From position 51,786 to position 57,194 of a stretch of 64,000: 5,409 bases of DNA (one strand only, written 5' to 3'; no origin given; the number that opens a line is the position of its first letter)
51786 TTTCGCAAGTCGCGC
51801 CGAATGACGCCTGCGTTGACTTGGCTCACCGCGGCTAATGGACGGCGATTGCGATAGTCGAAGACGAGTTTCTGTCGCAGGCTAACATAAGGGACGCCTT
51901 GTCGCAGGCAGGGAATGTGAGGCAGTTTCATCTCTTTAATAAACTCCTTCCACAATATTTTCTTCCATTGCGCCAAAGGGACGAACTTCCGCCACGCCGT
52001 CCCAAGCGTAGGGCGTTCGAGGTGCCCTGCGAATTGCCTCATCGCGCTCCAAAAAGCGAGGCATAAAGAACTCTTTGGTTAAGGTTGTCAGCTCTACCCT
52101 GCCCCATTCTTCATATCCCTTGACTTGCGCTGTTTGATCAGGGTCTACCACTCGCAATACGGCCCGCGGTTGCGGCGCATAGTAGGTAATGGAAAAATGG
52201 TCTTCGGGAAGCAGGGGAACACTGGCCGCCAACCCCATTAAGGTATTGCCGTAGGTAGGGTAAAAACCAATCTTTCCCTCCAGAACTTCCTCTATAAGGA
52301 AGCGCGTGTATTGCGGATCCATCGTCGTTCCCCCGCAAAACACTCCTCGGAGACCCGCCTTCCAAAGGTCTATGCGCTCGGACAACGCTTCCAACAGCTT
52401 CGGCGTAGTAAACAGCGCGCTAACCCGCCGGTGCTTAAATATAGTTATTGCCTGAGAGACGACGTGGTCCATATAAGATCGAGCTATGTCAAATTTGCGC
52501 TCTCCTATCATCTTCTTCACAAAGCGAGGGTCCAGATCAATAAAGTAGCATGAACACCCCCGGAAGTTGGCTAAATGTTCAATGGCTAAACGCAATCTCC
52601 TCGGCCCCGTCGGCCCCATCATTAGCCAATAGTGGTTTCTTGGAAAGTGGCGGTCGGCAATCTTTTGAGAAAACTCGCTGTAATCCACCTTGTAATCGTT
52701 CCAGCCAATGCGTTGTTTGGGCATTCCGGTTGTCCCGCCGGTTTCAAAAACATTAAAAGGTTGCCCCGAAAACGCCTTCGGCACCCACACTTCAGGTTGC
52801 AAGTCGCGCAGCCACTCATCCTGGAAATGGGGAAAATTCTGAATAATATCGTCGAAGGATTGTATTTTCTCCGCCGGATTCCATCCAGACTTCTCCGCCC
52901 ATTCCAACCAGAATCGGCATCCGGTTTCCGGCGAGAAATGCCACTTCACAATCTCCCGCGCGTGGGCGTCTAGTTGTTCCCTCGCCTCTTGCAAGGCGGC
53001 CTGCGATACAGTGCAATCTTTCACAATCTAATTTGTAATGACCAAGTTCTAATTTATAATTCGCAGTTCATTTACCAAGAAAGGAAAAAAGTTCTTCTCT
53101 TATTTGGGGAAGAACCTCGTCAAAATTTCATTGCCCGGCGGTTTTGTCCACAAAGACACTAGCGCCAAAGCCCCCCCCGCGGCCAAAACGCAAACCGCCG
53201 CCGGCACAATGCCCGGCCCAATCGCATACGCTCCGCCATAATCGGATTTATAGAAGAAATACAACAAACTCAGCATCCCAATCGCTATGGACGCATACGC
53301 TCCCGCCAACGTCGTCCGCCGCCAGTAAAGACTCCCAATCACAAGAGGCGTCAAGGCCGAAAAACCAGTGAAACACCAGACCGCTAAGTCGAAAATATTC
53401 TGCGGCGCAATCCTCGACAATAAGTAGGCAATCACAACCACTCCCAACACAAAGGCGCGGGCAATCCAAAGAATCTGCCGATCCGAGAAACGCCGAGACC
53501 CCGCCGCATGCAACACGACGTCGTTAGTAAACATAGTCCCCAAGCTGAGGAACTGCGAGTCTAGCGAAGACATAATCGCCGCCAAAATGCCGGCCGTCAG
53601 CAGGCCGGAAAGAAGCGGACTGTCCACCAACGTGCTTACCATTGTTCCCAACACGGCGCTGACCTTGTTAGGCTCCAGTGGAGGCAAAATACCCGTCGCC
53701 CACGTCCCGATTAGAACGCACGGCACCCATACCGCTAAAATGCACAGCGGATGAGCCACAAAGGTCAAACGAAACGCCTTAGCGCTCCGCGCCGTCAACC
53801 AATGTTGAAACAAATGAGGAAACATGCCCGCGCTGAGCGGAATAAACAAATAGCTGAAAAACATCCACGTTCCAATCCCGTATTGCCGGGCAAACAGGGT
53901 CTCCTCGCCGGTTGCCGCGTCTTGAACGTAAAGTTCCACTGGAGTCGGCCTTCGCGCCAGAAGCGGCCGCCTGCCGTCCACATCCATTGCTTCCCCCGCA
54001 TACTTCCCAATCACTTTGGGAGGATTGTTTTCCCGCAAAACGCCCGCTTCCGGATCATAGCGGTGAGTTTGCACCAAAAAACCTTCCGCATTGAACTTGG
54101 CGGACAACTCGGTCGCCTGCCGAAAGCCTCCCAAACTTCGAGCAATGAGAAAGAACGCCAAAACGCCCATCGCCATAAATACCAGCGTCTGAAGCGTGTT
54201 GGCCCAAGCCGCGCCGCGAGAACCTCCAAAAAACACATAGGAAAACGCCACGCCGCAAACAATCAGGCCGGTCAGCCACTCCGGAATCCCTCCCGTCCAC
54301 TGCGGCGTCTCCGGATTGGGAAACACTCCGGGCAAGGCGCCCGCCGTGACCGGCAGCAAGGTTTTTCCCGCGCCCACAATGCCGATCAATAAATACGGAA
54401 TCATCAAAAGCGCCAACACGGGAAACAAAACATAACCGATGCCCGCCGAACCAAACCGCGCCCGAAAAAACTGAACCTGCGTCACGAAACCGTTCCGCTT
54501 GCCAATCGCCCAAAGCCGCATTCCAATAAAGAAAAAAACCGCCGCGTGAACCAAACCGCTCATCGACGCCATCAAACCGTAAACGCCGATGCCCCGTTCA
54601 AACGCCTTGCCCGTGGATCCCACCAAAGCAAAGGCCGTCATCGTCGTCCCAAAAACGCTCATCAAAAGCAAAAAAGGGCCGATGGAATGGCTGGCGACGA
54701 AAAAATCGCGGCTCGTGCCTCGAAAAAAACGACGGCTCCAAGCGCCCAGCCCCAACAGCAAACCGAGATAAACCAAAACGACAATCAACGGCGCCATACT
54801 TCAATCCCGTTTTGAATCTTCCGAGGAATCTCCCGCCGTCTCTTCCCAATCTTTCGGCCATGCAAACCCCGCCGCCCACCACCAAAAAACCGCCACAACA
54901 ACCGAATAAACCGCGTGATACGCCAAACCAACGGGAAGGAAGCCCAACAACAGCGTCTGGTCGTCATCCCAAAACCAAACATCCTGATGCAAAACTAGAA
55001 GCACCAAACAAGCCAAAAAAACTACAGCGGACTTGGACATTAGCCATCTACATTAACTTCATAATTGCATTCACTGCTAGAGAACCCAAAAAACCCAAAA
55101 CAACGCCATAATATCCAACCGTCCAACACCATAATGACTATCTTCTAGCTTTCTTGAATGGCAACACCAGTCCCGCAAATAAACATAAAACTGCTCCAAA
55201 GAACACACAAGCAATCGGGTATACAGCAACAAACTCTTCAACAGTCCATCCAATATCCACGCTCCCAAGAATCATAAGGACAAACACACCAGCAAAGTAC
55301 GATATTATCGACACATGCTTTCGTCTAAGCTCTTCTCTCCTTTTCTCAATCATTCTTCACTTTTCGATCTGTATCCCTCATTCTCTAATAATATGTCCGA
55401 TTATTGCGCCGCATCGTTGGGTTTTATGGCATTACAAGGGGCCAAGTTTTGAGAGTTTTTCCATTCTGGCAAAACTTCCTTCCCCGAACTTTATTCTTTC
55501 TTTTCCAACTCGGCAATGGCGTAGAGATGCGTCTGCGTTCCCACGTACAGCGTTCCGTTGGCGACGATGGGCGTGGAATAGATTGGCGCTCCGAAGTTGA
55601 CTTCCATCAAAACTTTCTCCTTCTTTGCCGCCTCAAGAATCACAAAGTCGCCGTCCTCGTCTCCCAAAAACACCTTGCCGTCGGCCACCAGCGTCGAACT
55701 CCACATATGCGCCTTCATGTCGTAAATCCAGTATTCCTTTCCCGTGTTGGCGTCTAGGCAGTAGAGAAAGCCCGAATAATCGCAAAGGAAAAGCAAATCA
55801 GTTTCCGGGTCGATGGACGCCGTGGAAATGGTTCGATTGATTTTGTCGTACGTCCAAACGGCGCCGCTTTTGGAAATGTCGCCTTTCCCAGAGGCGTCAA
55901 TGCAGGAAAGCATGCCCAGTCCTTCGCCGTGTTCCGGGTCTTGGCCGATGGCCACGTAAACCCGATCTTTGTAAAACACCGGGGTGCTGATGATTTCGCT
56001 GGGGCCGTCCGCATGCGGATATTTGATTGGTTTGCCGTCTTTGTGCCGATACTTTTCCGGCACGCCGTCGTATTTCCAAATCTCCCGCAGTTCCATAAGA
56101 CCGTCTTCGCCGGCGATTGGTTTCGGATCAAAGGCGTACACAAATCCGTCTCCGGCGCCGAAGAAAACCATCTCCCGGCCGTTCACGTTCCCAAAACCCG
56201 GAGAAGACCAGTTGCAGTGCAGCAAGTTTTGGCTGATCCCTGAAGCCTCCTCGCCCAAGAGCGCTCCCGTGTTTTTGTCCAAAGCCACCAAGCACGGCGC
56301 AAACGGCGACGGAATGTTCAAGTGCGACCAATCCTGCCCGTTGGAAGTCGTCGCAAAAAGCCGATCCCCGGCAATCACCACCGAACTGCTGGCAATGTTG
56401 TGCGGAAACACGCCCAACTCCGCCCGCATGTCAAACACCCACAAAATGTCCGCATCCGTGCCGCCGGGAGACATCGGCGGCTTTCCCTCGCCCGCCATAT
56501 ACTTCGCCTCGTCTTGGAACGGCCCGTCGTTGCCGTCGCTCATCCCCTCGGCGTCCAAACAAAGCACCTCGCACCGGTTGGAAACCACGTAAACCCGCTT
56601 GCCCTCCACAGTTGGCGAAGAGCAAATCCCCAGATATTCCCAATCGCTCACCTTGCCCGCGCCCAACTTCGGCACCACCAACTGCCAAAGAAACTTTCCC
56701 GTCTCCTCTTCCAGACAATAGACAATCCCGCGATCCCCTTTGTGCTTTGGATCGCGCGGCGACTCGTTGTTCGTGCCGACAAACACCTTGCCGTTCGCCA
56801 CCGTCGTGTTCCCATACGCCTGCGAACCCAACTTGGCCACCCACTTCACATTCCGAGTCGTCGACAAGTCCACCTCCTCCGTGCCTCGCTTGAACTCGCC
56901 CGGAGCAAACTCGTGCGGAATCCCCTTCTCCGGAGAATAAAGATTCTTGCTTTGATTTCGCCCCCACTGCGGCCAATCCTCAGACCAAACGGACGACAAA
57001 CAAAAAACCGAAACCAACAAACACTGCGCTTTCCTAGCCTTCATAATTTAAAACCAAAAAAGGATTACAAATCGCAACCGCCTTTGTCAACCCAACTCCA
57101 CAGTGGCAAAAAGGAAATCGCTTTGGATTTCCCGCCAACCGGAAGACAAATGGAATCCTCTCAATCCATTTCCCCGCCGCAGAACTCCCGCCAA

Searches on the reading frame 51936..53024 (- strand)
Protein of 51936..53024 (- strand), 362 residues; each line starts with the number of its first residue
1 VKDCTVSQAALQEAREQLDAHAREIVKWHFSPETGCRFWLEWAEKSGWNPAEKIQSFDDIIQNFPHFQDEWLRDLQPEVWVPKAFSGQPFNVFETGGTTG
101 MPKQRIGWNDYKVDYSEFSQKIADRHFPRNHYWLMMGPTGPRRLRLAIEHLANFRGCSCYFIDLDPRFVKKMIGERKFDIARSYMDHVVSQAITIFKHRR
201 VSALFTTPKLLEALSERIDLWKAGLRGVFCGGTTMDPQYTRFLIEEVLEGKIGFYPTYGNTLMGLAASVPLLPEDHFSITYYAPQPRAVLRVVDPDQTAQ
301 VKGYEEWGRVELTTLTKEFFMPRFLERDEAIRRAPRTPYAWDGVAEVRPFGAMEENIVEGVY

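Call 42: search_protein_families(library=pfam, proteins=[window:51936-53024:-], max_evalue=0.00001)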
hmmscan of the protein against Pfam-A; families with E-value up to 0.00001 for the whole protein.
window:51936-53024:- (362 aa): 1 family
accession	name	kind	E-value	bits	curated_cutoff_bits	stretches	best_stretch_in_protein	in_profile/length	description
PF00501.34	AMP-binding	-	1e-06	28.2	29.9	0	194-302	250-365/384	AMP-binding enzyme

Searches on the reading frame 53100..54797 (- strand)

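Call 8: search_protein_families(library=pfam, proteins=[window:53100-54797:-], max_evalue=0.01)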
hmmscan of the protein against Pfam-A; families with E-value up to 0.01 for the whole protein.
window:53100-54797:- (565 aa): 1 family
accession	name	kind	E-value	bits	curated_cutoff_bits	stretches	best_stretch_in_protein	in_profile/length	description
PF00474.23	SSF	-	6.3e-27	94.9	22.8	2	179-507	126-406/406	Sodium:solute symporter family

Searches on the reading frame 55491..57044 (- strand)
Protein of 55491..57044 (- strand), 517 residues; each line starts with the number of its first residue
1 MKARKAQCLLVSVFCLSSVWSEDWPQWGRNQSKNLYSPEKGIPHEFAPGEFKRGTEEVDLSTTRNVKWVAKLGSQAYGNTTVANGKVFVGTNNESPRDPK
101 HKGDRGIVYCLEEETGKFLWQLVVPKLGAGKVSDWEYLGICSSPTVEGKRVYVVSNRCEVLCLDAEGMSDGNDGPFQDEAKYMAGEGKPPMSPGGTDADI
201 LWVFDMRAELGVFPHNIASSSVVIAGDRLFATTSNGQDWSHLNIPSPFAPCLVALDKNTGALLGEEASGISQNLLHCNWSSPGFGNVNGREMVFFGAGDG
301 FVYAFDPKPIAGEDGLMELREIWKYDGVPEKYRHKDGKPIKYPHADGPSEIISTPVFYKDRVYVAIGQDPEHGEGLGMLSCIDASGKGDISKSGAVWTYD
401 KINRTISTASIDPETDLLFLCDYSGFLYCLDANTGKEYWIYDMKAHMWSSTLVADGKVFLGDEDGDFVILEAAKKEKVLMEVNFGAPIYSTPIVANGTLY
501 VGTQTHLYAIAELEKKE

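Call 8: search_protein_families(library=pfam, proteins=[window:55491-57044:-], max_evalue=0.01)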
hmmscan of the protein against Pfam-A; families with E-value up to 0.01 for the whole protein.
window:55491-57044:- (517 aa): 3 families
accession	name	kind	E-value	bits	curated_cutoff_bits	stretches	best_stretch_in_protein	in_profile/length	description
PF13360.13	PQQ_2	-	2.2e-19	70.5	27.6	3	65-266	14-144/233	Outer membrane protein assembly factor BamB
PF13570.13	Beta-prop_ACSF4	-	1.1e-17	65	133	1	393-504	81-193/329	Beta-alanine-activating enzyme, beta-propeller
PF01011.28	PQQ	-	0.00058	19.1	26.7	0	416-446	58-88/595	Glucose/ethanol/alcohol dehydrogenase, beta-propeller domain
